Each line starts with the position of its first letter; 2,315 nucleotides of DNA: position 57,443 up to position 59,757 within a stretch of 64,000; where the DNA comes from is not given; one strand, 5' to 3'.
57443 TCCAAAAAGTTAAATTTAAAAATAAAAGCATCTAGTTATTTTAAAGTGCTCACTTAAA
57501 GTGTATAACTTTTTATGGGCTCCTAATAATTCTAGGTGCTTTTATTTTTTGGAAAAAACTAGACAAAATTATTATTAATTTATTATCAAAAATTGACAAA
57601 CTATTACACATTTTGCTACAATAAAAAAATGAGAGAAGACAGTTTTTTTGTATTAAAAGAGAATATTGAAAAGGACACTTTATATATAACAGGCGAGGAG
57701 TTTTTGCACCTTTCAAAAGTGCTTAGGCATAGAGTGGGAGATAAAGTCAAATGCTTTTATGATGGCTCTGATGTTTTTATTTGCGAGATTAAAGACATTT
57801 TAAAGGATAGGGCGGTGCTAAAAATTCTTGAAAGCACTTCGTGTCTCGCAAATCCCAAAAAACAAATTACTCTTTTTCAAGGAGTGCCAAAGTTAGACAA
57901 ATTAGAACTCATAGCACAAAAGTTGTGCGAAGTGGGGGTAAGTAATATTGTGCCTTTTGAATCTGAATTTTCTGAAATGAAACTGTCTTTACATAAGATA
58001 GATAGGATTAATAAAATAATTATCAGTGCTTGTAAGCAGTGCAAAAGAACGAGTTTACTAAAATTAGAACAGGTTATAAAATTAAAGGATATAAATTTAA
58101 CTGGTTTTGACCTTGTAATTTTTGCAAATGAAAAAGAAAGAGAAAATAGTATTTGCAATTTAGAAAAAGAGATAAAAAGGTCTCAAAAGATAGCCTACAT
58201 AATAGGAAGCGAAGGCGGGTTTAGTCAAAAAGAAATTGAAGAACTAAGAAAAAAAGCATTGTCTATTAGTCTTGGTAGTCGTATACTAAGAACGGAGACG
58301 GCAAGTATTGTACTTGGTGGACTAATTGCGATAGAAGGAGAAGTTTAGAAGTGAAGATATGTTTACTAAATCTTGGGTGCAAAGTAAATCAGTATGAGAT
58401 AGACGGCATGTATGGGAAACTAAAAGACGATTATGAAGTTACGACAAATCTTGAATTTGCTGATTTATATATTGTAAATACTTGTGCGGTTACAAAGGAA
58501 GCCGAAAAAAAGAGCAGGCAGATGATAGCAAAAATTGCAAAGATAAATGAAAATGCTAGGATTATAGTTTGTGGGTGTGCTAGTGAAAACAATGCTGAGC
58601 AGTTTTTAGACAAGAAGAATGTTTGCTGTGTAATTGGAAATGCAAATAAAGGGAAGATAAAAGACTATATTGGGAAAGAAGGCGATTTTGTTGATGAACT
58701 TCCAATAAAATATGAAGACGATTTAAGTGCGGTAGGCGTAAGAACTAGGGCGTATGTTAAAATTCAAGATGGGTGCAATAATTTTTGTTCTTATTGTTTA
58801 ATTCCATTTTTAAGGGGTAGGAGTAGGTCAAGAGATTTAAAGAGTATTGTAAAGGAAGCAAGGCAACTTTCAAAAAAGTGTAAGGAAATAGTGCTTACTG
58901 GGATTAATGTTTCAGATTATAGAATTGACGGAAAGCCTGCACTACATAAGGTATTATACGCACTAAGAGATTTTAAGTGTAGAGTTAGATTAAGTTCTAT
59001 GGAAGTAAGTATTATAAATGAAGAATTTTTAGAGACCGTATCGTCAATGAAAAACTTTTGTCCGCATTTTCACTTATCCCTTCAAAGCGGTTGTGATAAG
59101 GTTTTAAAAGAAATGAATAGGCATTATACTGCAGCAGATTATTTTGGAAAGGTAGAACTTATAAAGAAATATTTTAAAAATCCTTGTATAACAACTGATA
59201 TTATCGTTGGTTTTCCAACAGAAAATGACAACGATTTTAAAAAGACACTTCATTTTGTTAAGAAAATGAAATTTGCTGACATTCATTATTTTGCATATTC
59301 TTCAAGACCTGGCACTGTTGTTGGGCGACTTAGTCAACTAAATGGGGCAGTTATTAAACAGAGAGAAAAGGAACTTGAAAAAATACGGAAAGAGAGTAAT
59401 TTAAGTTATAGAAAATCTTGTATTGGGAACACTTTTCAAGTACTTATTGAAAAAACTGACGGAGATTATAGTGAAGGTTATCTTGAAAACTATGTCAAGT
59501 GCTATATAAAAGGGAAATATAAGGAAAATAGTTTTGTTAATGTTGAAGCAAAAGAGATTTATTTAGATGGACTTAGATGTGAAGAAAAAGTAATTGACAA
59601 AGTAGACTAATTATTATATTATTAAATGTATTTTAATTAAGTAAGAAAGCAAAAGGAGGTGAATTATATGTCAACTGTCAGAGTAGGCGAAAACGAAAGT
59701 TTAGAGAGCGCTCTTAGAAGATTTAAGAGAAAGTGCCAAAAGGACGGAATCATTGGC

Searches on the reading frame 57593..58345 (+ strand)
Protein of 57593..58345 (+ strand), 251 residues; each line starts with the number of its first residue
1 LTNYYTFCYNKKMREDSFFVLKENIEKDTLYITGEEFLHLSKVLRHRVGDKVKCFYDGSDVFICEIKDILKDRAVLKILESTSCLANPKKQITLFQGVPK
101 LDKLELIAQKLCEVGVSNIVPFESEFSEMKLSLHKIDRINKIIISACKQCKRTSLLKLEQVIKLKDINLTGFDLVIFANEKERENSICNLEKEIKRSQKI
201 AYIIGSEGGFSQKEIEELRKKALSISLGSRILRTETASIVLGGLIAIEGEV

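Call 86: search_protein_families(library=pfam, proteins=[window:57593-58345:+], max_evalue=0.00001)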
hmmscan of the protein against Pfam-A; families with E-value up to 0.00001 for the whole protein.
window:57593-58345:+ (251 aa): 2 families
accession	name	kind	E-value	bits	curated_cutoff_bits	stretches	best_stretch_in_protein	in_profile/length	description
PF04452.19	Methyltrans_RNA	-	1.9e-44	151.6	23.9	1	89-244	4-163/165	RNA methyltransferase domain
PF20260.4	PUA_4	-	1.9e-08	34.7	23.9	1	32-79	1-48/48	RNA methyltransferase PUA domain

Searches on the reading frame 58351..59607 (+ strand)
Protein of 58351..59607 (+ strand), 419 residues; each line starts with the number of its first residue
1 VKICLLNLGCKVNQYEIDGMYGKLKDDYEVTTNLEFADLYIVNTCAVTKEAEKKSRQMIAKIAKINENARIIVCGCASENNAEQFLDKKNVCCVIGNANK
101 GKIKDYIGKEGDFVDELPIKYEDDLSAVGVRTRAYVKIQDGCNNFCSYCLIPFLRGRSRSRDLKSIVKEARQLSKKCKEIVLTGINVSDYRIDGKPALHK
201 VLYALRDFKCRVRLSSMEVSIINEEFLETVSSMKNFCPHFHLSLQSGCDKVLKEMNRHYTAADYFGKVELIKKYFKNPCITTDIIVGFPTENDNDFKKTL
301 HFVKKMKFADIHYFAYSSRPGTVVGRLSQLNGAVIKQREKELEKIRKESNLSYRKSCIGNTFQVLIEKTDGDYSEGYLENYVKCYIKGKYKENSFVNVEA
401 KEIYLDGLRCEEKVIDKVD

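Call 86: search_protein_families(library=pfam, proteins=[window:58351-59607:+], max_evalue=0.00001)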
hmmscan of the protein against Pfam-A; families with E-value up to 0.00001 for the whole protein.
window:58351-59607:+ (419 aa): 2 families
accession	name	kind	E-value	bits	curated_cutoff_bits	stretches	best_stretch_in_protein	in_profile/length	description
PF04055.27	Radical_SAM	-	1.2e-26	94.3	29.5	1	137-303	2-166/166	Radical SAM superfamily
PF00919.26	UPF0004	-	1.5e-21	76.7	27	1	2-95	1-97/98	Uncharacterized protein family UPF0004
